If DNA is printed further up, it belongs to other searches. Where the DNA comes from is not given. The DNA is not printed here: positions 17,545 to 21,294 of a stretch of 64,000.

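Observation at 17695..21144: CheY-like phospho-receiver domain embedded inside a tandem HdrA flavin/FeS electron-bifurcation subunit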

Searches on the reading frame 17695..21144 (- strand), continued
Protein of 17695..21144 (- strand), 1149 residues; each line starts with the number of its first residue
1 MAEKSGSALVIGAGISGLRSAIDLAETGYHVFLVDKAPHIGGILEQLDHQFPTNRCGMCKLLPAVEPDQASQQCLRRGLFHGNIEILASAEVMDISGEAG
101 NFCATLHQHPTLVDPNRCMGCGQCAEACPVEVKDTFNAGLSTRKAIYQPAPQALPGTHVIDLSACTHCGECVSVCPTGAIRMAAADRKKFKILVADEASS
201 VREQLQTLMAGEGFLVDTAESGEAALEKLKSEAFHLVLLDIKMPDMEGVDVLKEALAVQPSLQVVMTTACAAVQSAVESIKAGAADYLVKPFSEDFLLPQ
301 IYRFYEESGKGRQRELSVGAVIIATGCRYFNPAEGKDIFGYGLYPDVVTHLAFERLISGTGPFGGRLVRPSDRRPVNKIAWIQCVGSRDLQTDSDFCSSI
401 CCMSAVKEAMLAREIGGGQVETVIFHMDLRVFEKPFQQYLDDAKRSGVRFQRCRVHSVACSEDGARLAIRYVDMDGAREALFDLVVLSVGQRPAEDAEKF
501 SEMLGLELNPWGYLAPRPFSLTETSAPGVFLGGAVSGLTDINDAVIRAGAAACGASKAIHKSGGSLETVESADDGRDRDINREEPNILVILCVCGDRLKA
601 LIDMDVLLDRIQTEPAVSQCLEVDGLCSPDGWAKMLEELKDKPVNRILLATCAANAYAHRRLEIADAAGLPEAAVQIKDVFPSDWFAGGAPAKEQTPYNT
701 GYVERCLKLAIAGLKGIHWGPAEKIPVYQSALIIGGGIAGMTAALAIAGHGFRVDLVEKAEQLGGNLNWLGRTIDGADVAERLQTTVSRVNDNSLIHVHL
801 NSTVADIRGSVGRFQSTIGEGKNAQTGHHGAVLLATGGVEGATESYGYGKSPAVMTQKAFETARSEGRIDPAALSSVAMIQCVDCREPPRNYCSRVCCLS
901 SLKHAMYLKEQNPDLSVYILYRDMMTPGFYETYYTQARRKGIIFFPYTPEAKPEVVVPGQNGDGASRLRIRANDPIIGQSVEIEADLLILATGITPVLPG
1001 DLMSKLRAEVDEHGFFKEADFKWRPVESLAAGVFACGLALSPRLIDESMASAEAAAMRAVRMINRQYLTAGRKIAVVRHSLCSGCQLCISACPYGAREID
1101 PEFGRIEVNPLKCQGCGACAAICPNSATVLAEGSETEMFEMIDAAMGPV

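Call 29: find_related_loci(query=A2, collection=genome_contigs, flank=10000)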
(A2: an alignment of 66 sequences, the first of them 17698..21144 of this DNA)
Query A2 (1149 aa) in genome_contigs; peptide patterns used: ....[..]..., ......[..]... (x = any residue, [..] = any of these).
599 stretches matched a pattern (row limit reached: there are more); 589 encode a relative of the query (tblastn E <= 1e-3); the best 80 are kept; 80 distinct loci.
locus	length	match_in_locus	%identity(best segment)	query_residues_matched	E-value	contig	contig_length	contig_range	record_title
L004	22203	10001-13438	73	1-1146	0e+0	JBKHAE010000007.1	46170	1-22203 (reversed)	MAG: Desulfobacterales bacterium isolate D1M01_11 NODE_778_length_46170_cov_6.595403, whole genome shotgun sequence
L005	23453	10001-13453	68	1-1149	0e+0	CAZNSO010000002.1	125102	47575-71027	MAG TPA_asm: uncultured Desulfobacteraceae bacterium isolate SRP332253_co1_285 genome assembly, contig: NODE_94_length_1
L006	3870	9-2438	70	7-1146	0e+0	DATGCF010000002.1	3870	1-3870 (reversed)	MAG TPA_asm: Desulfosalsimonadaceae bacterium isolate SMAG_U9641 k141_487774, whole genome shotgun sequence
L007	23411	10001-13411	51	1-1146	0e+0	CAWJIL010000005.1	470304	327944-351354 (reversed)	MAG: uncultured delta proteobacterium isolate MFD03804.bin.1.170 genome assembly, contig: contig_26484, whole genome sho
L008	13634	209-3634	51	1-1146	0e+0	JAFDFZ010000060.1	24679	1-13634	MAG: Deltaproteobacteria bacterium isolate Meg22_1012_Bin_121 Meg22_1012_Bin_121_scaffold_4867, whole genome shotgun seq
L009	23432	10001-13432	52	1-1146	0e+0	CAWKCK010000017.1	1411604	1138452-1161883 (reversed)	MAG: uncultured delta proteobacterium isolate MFD03804.bin.1.209 genome assembly, contig: contig_8197, whole genome shot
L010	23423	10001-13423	52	1-1147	0e+0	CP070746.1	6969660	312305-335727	MAG: Desulfobacterales bacterium isolate bin36 chromosome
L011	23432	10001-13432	52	1-1146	0e+0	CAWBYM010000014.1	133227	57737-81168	MAG: uncultured delta proteobacterium isolate MFD09779.bin.1.24 genome assembly, contig: contig_43729, whole genome shot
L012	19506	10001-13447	51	1-1146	0e+0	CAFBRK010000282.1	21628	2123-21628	Olavius algarvensis associated proteobacterium Delta 3 isolate mag3:49deedb4-927c-43a8-ad40-04e63e16f3c8 genome assembly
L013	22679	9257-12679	50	1-1147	0e+0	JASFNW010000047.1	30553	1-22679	MAG: Desulfobacterales bacterium isolate D0819M02metaG_Bin_17 D0819M02metaG_FD_scaffold_78_c1, whole genome shotgun sequ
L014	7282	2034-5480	50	1-1146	0e+0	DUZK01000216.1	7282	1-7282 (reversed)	MAG TPA_asm: Deltaproteobacteria bacterium isolate MAG_15370_dsfb_81 Ga0180009_10013608, whole genome shotgun sequence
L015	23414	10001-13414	51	1-1146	0e+0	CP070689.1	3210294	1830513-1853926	MAG: Deltaproteobacteria bacterium isolate bin63 chromosome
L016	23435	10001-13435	50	1-1146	0e+0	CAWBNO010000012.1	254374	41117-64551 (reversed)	MAG: uncultured delta proteobacterium isolate MFD09779.bin.1.88 genome assembly, contig: contig_23276, whole genome shot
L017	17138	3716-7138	50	1-1147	0e+0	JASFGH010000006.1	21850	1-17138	MAG: Desulfobacterales bacterium isolate D0606U02metaG_Bin_318 D0606U02metaG_FD_scaffold_69_c1, whole genome shotgun seq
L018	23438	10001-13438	51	8-1146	0e+0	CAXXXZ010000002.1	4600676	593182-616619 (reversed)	MAG: Desulfobacterales bacterium isolate 1cb28d9f-b7ae-4855-b640-1d7976c098a6 genome assembly, contig: contig_2, whole g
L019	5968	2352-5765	51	1-1146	0e+0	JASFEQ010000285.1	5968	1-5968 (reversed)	MAG: Desulfobacteraceae bacterium isolate D0606M12metaG_Bin_56 D0606M12metaG_FD_scaffold_4429_c1, whole genome shotgun s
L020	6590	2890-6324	50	1-1146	0e+0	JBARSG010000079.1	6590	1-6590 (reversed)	MAG: Desulfobacterales bacterium isolate MFD12959_ilm_asm_bin44 k127_3823, whole genome shotgun sequence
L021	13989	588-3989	52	1-1146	0e+0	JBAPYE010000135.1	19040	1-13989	MAG: Desulfobacterales bacterium isolate MFD00100_ilm_asm_bin18 k127_202141, whole genome shotgun sequence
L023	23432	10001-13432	51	1-1146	0e+0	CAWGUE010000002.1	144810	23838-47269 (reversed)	MAG: uncultured delta proteobacterium isolate MFD09779.bin.1.212 genome assembly, contig: contig_16095, whole genome sho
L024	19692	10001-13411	51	1-1146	0e+0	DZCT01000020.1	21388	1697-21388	MAG TPA_asm: Desulfatirhabdium butyrativorans isolate SulCav_PC08_64_48_9 SulCav_PC08-64_1574_length_21388_cov_5.416632,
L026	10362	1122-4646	49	1-1147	0e+0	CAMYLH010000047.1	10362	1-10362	MAG: uncultured Desulfobacterales bacterium isolate FCS_M_Desulfobacterota_02 genome assembly, contig: scaffold_7903, wh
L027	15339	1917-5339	50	1-1149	0e+0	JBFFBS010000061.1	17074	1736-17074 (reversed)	MAG: Syntrophobacteria bacterium isolate Mix_mud12.2021.10.10 k141_1441476_length_17074_cov_15.9642, whole genome shotgu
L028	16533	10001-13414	51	3-1146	0e+0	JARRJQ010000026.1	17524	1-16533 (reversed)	MAG: Desulfobacterales bacterium isolate Spart_024_MAG scaffold_3445, whole genome shotgun sequence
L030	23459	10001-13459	51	1-1146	0e+0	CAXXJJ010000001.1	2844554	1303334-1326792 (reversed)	MAG: Desulfatiglandales bacterium isolate ad7cffaf-6c2b-4e6c-8426-e31439b40ff1 genome assembly, contig: contig_1, whole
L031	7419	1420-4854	51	1-1146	0e+0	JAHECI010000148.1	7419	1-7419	MAG: Desulfobacterales bacterium isolate Ww166 NODE_26839_length_7419_cov_5.076596, whole genome shotgun sequence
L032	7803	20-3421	51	1-1146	0e+0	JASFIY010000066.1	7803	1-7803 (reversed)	MAG: Desulfobacteraceae bacterium isolate D0608S20remetaG_Bin_300 D0608S20remetaG_FD_scaffold_2901_c1, whole genome shot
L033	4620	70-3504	50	1-1146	0e+0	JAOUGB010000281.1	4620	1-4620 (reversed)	MAG: Desulfobacteraceae bacterium isolate 4_1_July_SF_Bin60 4_1_July_SF_Bin60_scaffold_11571_c1, whole genome shotgun se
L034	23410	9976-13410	50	1-1146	0e+0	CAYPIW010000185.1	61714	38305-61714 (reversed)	MAG TPA_asm: uncultured Desulfobacteraceae bacterium isolate SRP067234_co1_295 genome assembly, contig: k99_407465, whol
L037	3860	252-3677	50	1-1146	0e+0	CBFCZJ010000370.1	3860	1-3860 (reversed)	MAG TPA_asm: uncultured Desulfobacterales bacterium isolate SRR6194934_metabat2_34 genome assembly, contig: ERZ781394.97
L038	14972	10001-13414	50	1-1146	0e+0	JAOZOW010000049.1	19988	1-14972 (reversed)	MAG: Deltaproteobacteria bacterium isolate GMC4.metabat2.101 GMC4_2587_length_19988_cov_20.106356, whole genome shotgun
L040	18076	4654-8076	50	1-1147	0e+0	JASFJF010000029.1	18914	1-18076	MAG: Desulfobacterales bacterium isolate D0608S20remetaG_sub_Bin_263 D0608S20remetaG_FD_scaffold_327_c1, whole genome sh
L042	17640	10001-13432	52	1-1146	0e+0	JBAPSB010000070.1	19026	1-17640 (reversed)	MAG: Desulfobacterales bacterium isolate MFD01244_ilm_asm_bin11 k127_19418, whole genome shotgun sequence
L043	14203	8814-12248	50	1-1146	0e+0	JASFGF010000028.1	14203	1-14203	MAG: Desulfobacterales bacterium isolate D0606U02metaG_Bin_281 D0606U02metaG_FD_scaffold_346_c1, whole genome shotgun se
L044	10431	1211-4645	49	1-1146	0e+0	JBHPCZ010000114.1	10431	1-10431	Thermodesulfobacteriota bacterium isolate SAG AM-311-M20 NODE_114_length_10431_cov_11.510987, whole genome shotgun seque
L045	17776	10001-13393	51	1-1146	0e+0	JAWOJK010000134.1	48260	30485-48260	MAG: Desulfobacterales bacterium isolate CWP6-2.bin.52 k191_73890, whole genome shotgun sequence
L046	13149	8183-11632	50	1-1146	0e+0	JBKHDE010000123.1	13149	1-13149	MAG: Desulfococcaceae bacterium isolate D1M03_4 NODE_2724_length_13149_cov_6.284329, whole genome shotgun sequence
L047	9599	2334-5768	49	1-1146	0e+0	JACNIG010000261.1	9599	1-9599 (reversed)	MAG: Candidatus Desulfatibia vada NIOZ-UU_NODE_8937_length_9599_cov_40.2745, whole genome shotgun sequence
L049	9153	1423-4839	49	1-1146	0e+0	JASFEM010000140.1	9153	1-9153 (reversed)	MAG: Syntrophobacterales bacterium isolate D0606M12metaG_Bin_34 D0606M12metaG_FD_scaffold_2184_c1, whole genome shotgun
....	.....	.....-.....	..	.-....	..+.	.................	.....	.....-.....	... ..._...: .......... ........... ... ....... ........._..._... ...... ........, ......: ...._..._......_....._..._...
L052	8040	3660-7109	50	1-1146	0e+0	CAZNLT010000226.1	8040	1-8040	MAG TPA_asm: uncultured Desulfobacterales bacterium isolate binchicken_co8_349 genome assembly, contig: NODE_17613_lengt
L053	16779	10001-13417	50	1-1146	0e+0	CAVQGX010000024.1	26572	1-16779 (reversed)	MAG: uncultured delta proteobacterium isolate MFD09779.bin.3.209 genome assembly, contig: contig_24159, whole genome sho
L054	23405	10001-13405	51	1-1146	0e+0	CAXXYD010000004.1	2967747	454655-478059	MAG: Desulfosarcinaceae bacterium isolate d8a7a971-57cf-42a0-aaa7-90f8cedb306c genome assembly, contig: contig_4, whole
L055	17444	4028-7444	50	1-1149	0e+0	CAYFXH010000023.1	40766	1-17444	MAG TPA_asm: uncultured Desulfobacteraceae bacterium isolate ERP108616_co2_158 genome assembly, contig: NODE_1094_length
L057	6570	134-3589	49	1-1146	0e+0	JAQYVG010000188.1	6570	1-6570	MAG: Desulfobacterales bacterium isolate SG_975_bin35strict NODE_188_length_6570_cov_7.425689, whole genome shotgun sequ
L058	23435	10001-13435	49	1-1146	0e+0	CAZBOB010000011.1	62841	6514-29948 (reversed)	MAG TPA_asm: uncultured Desulfobacteraceae bacterium isolate binchicken_co34_357 genome assembly, contig: NODE_552_lengt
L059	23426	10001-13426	50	1-1149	0e+0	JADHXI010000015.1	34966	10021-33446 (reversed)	MAG: Desulfobacteraceae bacterium isolate BS750m-G49 BS-750m-C1307, whole genome shotgun sequence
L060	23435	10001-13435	50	1-1146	0e+0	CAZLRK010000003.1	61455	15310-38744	MAG TPA_asm: uncultured Desulfobacterales bacterium isolate SRP077602_co2_250 genome assembly, contig: NODE_728_length_6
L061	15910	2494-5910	49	1-1146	0e+0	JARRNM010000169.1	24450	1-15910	MAG: Deltaproteobacteria bacterium isolate Spart_124_MAG scaffold_7894, whole genome shotgun sequence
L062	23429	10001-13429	49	1-1146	0e+0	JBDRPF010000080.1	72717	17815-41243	MAG: Pseudomonadota bacterium isolate MEGAHIT-group-2.103 k141_322389, whole genome shotgun sequence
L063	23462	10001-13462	48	1-1146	0e+0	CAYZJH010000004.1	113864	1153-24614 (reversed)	MAG TPA_asm: uncultured Desulfobacteraceae bacterium isolate binchicken_co168_4 genome assembly, contig: NODE_177_length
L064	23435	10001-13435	48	1-1146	0e+0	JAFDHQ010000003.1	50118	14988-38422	MAG: Deltaproteobacteria bacterium isolate Meg22_1214_Bin_280 Meg22_1214_Bin_280_scaffold_2263, whole genome shotgun seq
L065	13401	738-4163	50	1-1146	0e+0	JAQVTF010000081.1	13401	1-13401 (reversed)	MAG: Desulfobacteraceae bacterium isolate STF1_291 NODE_13296_length_13401_cov_5.080533_Sandtown_F1, whole genome shotgu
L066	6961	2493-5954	49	1-1146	0e+0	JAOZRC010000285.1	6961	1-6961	MAG: Desulfobacterales bacterium isolate GMC6.concoct.177_sub GMC6_14877_length_6961_cov_9.670866, whole genome shotgun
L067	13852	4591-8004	50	1-1146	0e+0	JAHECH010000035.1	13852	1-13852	MAG: Deltaproteobacteria bacterium isolate Ww165 NODE_9299_length_13852_cov_2.828636, whole genome shotgun sequence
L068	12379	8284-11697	50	1-1146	0e+0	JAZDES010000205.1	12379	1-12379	MAG: Pseudomonadota bacterium isolate MEGAHIT-group-0.160 k141_19965443, whole genome shotgun sequence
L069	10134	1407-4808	50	3-1146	0e+0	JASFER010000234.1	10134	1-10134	MAG: Desulfobacteraceae bacterium isolate D0606M12metaG_Bin_670 D0606M12metaG_FD_scaffold_1830_c1, whole genome shotgun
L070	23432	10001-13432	51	1-1146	0e+0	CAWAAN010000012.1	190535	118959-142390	MAG: uncultured delta proteobacterium isolate MFD01721.bin.2.15 genome assembly, contig: contig_41737, whole genome shot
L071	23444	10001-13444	50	1-1146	0e+0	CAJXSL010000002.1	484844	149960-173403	MAG TPA_asm: uncultured Desulfobacteraceae bacterium isolate SRR6201696_bin.17_MetaBAT_v2.12.1_MAG genome assembly, cont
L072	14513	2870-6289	50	1-1146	0e+0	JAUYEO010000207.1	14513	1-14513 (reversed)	MAG: Desulfobacterales bacterium isolate C21_concoct.bin.118_sub C21_k141_83414, whole genome shotgun sequence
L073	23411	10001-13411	49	1-1146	0e+0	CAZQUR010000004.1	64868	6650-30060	MAG TPA_asm: uncultured Desulfobacteraceae bacterium isolate SRP141376_co1_387 genome assembly, contig: NODE_1147_length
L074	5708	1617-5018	50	1-1146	0e+0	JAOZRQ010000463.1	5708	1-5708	MAG: Desulfobacterales bacterium isolate GMC6.concoct.52 GMC6_20881_length_5708_cov_14.685123, whole genome shotgun sequ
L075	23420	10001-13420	49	1-1146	0e+0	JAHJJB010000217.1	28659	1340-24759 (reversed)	MAG: Proteobacteria bacterium isolate Modern_marine_rock_biofilm.mb.18 Modern_marine_rock.mb.18_k141_685181, whole genom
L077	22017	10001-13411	50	1-1146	0e+0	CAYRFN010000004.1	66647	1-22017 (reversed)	MAG TPA_asm: uncultured Desulfobacteraceae bacterium isolate SRP323688_co1_105 genome assembly, contig: NODE_832_length_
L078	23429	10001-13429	50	1-1146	0e+0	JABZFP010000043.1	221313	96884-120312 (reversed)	MAG: Desulfobacteraceae bacterium isolate 75 scaffold_73, whole genome shotgun sequence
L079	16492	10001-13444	49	1-1147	0e+0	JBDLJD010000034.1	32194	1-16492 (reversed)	MAG: Thermodesulfobacteriota bacterium isolate MAG075 MAG075_34, whole genome shotgun sequence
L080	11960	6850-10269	50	1-1146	0e+0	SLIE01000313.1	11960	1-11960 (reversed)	MAG: Desulfobacterales bacterium isolate CSSed165cm_188 CSSed16-5cm-18692, whole genome shotgun sequence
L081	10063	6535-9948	49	1-1146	0e+0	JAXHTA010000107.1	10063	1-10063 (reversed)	MAG: Thermodesulfobacteriota bacterium isolate MAG12_tar_biofilm MAG12_107, whole genome shotgun sequence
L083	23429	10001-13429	48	1-1146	0e+0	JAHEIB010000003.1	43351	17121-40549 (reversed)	MAG: Deltaproteobacteria bacterium isolate Ww484 NODE_779_length_43351_cov_4.447999, whole genome shotgun sequence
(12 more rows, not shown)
